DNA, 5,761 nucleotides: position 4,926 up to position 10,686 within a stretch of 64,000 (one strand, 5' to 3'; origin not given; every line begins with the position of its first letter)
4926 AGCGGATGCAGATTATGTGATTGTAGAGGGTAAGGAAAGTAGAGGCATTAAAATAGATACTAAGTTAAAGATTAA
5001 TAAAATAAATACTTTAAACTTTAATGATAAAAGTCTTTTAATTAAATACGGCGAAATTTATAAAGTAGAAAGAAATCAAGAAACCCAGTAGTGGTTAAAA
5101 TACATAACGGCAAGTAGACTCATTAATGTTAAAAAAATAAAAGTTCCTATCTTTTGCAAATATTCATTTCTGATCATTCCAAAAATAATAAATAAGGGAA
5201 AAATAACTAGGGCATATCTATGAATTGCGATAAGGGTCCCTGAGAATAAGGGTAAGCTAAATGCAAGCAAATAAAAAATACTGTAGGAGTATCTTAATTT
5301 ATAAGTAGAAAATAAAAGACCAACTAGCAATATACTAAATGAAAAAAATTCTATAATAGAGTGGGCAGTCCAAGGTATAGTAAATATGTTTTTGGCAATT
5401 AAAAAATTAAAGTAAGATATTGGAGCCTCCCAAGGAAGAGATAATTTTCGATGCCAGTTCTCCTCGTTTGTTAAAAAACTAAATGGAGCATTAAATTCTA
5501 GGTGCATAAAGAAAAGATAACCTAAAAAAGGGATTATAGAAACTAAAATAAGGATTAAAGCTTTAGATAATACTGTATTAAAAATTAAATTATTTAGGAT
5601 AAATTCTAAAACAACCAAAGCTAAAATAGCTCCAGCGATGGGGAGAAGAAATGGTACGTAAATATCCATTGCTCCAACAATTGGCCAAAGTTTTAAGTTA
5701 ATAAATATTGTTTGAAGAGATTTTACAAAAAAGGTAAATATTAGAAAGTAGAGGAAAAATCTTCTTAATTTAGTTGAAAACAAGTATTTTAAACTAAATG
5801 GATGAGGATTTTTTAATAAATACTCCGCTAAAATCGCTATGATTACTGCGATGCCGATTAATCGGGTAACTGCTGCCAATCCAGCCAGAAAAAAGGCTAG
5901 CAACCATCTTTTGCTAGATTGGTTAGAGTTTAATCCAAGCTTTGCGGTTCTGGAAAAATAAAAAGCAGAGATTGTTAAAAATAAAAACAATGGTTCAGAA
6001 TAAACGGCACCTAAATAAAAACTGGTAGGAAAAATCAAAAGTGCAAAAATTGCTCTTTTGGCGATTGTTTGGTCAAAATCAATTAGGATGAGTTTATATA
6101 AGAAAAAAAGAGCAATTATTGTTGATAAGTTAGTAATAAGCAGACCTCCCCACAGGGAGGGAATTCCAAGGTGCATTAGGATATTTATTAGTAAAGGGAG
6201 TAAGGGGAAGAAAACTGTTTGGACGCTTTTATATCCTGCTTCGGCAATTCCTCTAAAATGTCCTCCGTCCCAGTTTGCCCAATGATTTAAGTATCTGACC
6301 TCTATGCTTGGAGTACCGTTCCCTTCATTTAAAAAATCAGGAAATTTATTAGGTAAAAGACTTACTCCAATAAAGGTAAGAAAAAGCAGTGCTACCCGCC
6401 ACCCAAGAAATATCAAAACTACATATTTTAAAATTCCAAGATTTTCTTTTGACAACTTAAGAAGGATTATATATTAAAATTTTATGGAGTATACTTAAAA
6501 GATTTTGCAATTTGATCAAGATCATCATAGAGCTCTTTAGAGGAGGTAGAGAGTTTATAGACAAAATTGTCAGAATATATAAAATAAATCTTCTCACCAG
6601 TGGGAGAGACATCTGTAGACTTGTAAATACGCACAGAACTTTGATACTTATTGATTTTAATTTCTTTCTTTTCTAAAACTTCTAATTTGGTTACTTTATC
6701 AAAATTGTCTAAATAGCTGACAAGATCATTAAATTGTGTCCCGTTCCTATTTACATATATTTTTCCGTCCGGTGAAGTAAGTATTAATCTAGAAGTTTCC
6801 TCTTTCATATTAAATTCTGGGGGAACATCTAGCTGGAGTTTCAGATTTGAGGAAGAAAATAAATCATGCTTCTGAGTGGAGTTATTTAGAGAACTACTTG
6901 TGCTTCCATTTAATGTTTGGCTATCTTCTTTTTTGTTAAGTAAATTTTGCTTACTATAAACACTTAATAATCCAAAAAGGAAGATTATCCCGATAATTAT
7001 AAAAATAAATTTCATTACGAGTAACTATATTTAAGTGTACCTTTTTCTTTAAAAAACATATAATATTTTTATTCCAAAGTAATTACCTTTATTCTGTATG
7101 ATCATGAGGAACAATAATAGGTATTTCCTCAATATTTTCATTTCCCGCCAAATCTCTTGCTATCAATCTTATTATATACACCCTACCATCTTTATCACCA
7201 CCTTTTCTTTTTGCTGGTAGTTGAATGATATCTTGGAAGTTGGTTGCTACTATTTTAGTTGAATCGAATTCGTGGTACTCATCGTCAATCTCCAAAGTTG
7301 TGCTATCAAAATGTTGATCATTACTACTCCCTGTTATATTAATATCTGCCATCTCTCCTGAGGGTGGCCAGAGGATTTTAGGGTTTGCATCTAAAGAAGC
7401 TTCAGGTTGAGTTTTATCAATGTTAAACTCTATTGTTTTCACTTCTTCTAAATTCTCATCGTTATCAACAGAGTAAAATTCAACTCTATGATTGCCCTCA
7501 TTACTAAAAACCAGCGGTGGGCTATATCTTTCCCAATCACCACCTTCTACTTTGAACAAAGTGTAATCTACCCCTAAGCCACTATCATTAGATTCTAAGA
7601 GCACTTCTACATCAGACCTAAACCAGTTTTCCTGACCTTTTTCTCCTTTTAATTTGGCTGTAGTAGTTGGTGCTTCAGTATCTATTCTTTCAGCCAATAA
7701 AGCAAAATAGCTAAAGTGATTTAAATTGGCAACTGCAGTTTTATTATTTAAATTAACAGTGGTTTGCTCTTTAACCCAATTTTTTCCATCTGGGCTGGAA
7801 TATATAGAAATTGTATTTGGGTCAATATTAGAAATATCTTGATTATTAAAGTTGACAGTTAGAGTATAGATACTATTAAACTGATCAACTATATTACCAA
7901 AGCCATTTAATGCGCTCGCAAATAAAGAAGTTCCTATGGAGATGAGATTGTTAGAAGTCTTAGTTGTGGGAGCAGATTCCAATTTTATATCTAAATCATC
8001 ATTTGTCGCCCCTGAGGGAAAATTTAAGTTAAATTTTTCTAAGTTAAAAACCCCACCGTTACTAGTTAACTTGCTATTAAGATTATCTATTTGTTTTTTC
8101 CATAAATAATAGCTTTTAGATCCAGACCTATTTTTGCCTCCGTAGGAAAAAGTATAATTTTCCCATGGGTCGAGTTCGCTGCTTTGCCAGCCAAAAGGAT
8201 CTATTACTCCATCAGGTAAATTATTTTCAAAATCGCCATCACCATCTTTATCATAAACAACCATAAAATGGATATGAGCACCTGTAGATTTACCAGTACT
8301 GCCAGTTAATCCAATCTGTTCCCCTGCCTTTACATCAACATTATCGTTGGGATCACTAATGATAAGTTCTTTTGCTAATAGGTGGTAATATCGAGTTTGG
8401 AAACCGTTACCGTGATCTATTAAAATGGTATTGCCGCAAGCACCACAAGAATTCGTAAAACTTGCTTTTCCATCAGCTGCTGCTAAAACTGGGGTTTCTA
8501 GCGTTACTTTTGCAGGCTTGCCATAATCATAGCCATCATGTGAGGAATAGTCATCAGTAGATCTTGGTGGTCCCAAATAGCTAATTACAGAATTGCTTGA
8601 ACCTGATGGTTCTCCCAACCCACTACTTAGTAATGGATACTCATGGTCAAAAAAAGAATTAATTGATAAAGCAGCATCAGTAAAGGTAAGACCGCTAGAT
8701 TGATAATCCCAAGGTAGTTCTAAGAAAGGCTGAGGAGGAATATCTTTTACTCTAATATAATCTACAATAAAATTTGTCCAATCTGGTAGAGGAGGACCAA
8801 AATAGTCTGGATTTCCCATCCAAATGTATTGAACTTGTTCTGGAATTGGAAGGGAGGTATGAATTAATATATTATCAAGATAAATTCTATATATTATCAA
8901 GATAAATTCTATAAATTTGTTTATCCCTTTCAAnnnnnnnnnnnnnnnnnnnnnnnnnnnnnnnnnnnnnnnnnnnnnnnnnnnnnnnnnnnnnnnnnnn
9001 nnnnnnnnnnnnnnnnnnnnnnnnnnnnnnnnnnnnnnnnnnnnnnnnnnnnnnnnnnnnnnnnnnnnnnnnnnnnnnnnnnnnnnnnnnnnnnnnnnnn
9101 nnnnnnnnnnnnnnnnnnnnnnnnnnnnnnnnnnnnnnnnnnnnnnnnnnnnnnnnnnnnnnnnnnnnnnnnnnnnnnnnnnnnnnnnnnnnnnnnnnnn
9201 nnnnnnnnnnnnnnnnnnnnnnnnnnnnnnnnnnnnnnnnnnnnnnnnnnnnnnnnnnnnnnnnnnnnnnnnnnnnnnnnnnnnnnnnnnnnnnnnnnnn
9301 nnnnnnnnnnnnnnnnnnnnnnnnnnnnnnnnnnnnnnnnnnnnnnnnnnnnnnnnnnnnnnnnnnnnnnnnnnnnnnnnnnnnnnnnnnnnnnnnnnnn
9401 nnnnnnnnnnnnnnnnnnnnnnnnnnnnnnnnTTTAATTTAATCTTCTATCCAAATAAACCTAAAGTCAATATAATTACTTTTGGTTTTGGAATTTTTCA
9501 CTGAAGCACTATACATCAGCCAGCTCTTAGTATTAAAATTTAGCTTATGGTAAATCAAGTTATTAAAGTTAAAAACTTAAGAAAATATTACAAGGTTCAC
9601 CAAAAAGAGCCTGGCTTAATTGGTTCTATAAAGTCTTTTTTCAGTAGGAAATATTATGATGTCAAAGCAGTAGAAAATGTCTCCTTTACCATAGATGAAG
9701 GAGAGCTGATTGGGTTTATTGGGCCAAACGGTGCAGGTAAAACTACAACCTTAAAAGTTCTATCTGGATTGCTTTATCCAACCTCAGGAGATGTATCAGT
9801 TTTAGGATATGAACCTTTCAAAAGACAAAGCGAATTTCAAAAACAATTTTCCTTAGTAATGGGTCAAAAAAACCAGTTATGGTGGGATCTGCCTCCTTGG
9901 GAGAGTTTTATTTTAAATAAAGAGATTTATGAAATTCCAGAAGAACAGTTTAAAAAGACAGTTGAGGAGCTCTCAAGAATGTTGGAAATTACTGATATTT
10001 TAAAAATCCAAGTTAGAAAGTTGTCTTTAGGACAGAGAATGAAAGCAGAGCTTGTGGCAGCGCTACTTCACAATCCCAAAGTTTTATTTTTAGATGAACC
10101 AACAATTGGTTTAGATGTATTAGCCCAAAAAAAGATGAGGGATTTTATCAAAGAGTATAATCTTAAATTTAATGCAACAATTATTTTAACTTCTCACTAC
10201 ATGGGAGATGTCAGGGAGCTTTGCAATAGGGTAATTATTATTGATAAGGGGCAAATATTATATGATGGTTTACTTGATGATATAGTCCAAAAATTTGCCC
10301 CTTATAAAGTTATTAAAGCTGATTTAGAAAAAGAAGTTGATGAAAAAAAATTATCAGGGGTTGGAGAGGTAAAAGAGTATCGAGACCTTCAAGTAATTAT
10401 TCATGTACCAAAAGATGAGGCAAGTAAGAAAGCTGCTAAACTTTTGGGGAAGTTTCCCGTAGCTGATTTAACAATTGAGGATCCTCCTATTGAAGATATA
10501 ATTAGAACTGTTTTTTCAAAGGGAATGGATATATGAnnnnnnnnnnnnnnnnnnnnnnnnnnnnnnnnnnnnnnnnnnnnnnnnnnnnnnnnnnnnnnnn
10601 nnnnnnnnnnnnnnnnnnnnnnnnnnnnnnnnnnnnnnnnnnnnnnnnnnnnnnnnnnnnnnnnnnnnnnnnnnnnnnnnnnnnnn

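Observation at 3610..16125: Cluster of five GT-C glycosyltransferases around an ABC-2 exporter: a candidate envelope or protein glycosylation system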

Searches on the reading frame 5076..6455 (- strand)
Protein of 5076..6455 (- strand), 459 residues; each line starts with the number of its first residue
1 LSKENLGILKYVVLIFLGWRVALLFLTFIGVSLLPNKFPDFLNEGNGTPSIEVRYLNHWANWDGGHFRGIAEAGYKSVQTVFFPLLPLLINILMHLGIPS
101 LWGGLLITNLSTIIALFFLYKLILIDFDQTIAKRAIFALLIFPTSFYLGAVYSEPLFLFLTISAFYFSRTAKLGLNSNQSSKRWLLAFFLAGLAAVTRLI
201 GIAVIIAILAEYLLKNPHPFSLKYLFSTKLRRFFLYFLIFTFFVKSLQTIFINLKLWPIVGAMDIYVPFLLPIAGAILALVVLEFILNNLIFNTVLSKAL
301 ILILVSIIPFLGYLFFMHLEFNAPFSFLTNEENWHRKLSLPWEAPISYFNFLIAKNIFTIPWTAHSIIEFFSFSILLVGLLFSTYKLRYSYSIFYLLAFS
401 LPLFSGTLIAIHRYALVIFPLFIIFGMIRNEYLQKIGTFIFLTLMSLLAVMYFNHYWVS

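Call 4: search_protein_families(library=pfam, proteins=[window:5076-6455:-], max_evalue=0.01)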
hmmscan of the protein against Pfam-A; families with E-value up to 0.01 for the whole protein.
window:5076-6455:- (459 aa): 2 families
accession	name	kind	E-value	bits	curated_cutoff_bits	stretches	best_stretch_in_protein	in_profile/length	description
PF04188.19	Mannosyl_trans2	-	1.4e-09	38.2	22.4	1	12-210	4-214/443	Mannosyltransferase (PIG-V)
PF13231.12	PMT_2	-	2.9e-09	37.8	26.1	1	84-219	4-135/160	Dolichyl-phosphate-mannose-protein mannosyltransferase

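Call 12: search_protein_families(library=ncbifam, proteins=[window:5076-6455:-], max_evalue=0.1)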
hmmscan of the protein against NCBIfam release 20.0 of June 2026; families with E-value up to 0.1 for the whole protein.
window:5076-6455:- (459 aa): 0 families

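Call 52: search_solved_structures(query=window:5076-6455:-, max_evalue=10)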
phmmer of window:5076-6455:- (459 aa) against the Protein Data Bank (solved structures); distinct sequences matched with E-value up to 10: 0.

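Call 76: search_solved_structures(query=A6, max_evalue=1)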
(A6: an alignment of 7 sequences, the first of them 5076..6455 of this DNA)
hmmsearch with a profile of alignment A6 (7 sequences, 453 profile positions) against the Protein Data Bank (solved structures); distinct sequences matched with E-value up to 1: 0.

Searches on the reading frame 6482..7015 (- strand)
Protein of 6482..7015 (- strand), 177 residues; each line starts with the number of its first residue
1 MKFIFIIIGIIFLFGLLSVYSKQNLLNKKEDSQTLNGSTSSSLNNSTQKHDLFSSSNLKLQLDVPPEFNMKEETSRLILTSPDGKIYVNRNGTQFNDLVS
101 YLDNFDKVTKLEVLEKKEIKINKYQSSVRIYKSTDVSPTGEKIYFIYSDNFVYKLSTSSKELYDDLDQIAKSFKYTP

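Call 4: search_protein_families(library=pfam, proteins=[window:6482-7015:-], max_evalue=0.01)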
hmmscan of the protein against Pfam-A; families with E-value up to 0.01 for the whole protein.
window:6482-7015:- (177 aa): 1 family
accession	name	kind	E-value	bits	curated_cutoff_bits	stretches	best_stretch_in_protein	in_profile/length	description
PF25659.1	YohP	-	0.0021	18.3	27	1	1-19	1-20/28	Membrane protein YohP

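Call 79: search_protein_families(library=pfam, proteins=[window:6482-7015:-], max_evalue=1)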
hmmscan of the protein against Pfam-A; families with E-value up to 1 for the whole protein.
window:6482-7015:- (177 aa): 5 families
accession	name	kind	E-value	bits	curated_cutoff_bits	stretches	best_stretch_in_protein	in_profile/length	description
PF25659.1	YohP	-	0.0021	18.3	27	1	1-19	1-20/28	Membrane protein YohP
PF21476.4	PF0610-like_N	-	0.047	14.4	33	1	154-174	23-43/50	PF0610-like, N-terminal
PF13570.13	Beta-prop_ACSF4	-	0.099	12.5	133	1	115-162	201-247/329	Beta-alanine-activating enzyme, beta-propeller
PF23674.1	RYYR-CCHC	-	0.12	12.8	27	1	115-148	10-43/79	RYYR-CCHC domain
PF25184.1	YxzE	-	0.35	12.4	40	1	1-47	1-43/65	YxzE-like putative bacteriocin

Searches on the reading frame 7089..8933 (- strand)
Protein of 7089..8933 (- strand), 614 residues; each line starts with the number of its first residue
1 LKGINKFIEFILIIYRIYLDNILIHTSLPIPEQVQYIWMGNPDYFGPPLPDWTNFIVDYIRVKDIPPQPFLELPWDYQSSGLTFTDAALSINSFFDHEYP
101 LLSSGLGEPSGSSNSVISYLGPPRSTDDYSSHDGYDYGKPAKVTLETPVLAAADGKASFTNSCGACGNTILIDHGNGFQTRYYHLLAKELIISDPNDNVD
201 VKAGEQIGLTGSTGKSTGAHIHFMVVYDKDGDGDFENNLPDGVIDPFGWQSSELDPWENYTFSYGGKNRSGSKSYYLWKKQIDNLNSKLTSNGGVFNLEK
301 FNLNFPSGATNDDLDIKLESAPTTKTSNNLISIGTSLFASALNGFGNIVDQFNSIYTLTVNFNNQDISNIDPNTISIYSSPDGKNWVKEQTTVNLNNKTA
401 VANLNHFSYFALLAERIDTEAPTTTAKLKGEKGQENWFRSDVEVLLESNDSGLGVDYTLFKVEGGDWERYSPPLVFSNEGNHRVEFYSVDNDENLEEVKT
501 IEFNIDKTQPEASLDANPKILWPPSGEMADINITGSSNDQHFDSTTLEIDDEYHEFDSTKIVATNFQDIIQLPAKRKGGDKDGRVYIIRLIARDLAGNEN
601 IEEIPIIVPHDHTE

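Call 4: search_protein_families(library=pfam, proteins=[window:7089-8933:-], max_evalue=0.01)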
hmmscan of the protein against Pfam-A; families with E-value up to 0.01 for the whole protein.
window:7089-8933:- (614 aa): 1 family
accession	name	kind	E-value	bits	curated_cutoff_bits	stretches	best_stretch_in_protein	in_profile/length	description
PF01551.29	Peptidase_M23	-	1.8e-18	66.9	28.7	1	132-228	3-90/96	Peptidase family M23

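Call 12: search_protein_families(library=ncbifam, proteins=[window:7089-8933:-], max_evalue=0.1)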
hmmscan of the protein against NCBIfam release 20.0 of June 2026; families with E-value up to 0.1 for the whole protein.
window:7089-8933:- (614 aa): 13 families
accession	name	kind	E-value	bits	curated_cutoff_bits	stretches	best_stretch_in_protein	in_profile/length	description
NF008652.0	PRK11649.1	equivalog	9e-17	60.9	341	1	127-229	308-401/439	murein DD-endopeptidase MepM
NF052530.1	Heli_ShapePgp3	exception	2e-15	56.7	300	1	132-227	167-253/270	peptidoglycan metallopeptidase Pgp3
NF053825.1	PdgNdpepShyA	equivalog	2.5e-15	56.1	700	1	126-227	290-382/425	peptidoglycan DD-endopeptidase ShyA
NF047446.1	barrel_OmpL47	domain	5.6e-15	55.6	40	1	441-505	4-68/68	OmpL47-type beta-barrel domain-containing protein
NF052336.1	PdgHdaseHSB100310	equivalog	2.9e-14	53.1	500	1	133-229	54-145/316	peptidoglycan hydrolase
NF047441.1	Lepto_OmpL47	equivalog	3.4e-11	43.4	250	1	426-517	59-150/336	multi-beta-barrel domain surface protein OmpL47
NF053824.1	PdgNdpepShyC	equivalog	2.3e-10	40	700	1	126-224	290-379/429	peptidoglycan DD-endopeptidase ShyC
NF050804.1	CellDivDipMCaul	equivalog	3e-10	39.5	900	1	145-227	537-615/634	cell division endopeptidase DipM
NF052529.1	PG_M23_Pgp6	exception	1.2e-08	34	600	1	143-226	342-420/452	peptidoglycan metallopeptidase Pgp6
NF040883.1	amid_act_ActS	equivalog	8.2e-08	31.8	375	1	128-227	128-222/242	amidase activator ActS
NF008123.1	PRK10871.1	equivalog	3.1e-05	23.5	311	1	126-227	255-351/365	murein hydrolase activator NlpD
NF053738.1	S2SprSpoIIQBc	equivalog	0.0004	20.1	250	1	129-228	119-213/232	stage II sporulation protein SpoIIQ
NF041208.1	celldiv_DipM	equivalog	0.0073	15.6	740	1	143-226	326-405/419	cell division endopeptidase DipM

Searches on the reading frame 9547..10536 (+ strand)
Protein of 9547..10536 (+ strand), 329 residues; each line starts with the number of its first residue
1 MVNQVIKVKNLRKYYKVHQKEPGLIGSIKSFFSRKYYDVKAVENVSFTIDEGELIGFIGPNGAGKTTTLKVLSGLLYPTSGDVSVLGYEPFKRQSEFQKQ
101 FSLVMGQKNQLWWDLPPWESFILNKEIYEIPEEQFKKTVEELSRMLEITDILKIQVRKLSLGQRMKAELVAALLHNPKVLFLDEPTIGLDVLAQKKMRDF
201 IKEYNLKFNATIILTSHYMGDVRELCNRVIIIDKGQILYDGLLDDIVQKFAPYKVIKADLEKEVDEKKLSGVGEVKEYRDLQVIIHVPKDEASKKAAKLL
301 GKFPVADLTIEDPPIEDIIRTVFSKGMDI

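Call 4: search_protein_families(library=pfam, proteins=[window:9547-10536:+], max_evalue=0.01)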
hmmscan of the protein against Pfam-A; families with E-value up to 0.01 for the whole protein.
window:9547-10536:+ (329 aa): 4 families
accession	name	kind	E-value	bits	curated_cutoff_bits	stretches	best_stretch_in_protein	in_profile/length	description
PF00005.33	ABC_tran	-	3.3e-28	99.4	25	1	43-186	2-136/137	ABC transporter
PF13304.12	AAA_21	-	2.2e-14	54.7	27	2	137-217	220-298/304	AAA domain, putative AbiEii toxin, Type IV TA system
PF13175.12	AAA_15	-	5e-05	23.5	32.1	0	43-76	15-47/374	AAA ATPase domain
PF13476.12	AAA_23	-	0.00023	22.3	27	1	43-191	11-143/201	AAA domain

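Call 12: search_protein_families(library=ncbifam, proteins=[window:9547-10536:+], max_evalue=0.1)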
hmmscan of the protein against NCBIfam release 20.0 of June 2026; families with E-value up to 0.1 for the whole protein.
window:9547-10536:+ (329 aa): 193 families (the best 25 are shown)
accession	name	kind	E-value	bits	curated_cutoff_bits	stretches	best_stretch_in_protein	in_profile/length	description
TIGR01188.1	drrA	subfamily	6.5e-63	212.8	312.45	1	35-288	2-254/302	daunorubicin resistance ABC transporter, ATP-binding protein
TIGR03522.1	GldA_ABC_ATP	equivalog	2e-53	181.8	402.6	1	32-282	8-254/301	gliding motility-associated ABC transporter ATP-binding subunit GldA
NF033858.1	ABC2_perm_RbbA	equivalog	1.3e-43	149.1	1050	1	32-250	272-488/909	ribosome-associated ATPase/putative transporter RbbA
TIGR03864.1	PQQ_ABC_ATP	hypoth_equivalog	9.9e-41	139.7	302.25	1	33-251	8-224/236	ABC transporter, ATP-binding subunit, PQQ-dependent alcohol dehydrogenase system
TIGR04521.1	ECF_ATPase_2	equivalog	4.2e-38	131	330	1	35-253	14-239/279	energy-coupling factor transporter ATPase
NF040933.2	ABC_arch_GlcV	equivalog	3.1e-37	128.3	450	1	27-294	7-274/357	glucose ABC transporter ATP-binding protein GlcV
NF010060.0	PRK13537.1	equivalog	2.8e-35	121.7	521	1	33-249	22-236/314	nodulation factor ABC transporter ATP-binding protein NodI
TIGR04406.1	LPS_export_lptB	equivalog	8.6e-34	116.9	240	1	33-249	8-225/239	LPS export ABC transporter ATP-binding protein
TIGR03740.1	galliderm_ABC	subfamily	8.8e-34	117.1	309.75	1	33-243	7-208/223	lantibiotic protection ABC transporter ATP-binding subunit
TIGR04520.1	ECF_ATPase_1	equivalog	7.9e-33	114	315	1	37-252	13-229/269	energy-coupling factor transporter ATPase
NF043075.1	MMSYN1_0197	equivalog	5.5e-32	111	550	1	33-247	9-221/341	spermidine/putrescine ABC transporter ATP-binding protein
TIGR03375.1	type_I_sec_LssB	subfamily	3.8e-31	108.1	693.1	1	38-249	479-691/696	type I secretion system permease/ATPase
TIGR00968.1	3a0106s01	subfamily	5.5e-31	107.9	342.75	1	33-251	7-223/237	sulfate ABC transporter ATP-binding protein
NF047565.1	PSM_export_PmtA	equivalog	1.3e-30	106.6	350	1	41-268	16-237/282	phenol-soluble modulin export ABC transporter ATP-binding protein PmtA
TIGR01186.1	proV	subfamily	1.8e-30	106.3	326.6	1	40-301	7-269/363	betaine/proline/choline family ABC transporter ATP-binding protein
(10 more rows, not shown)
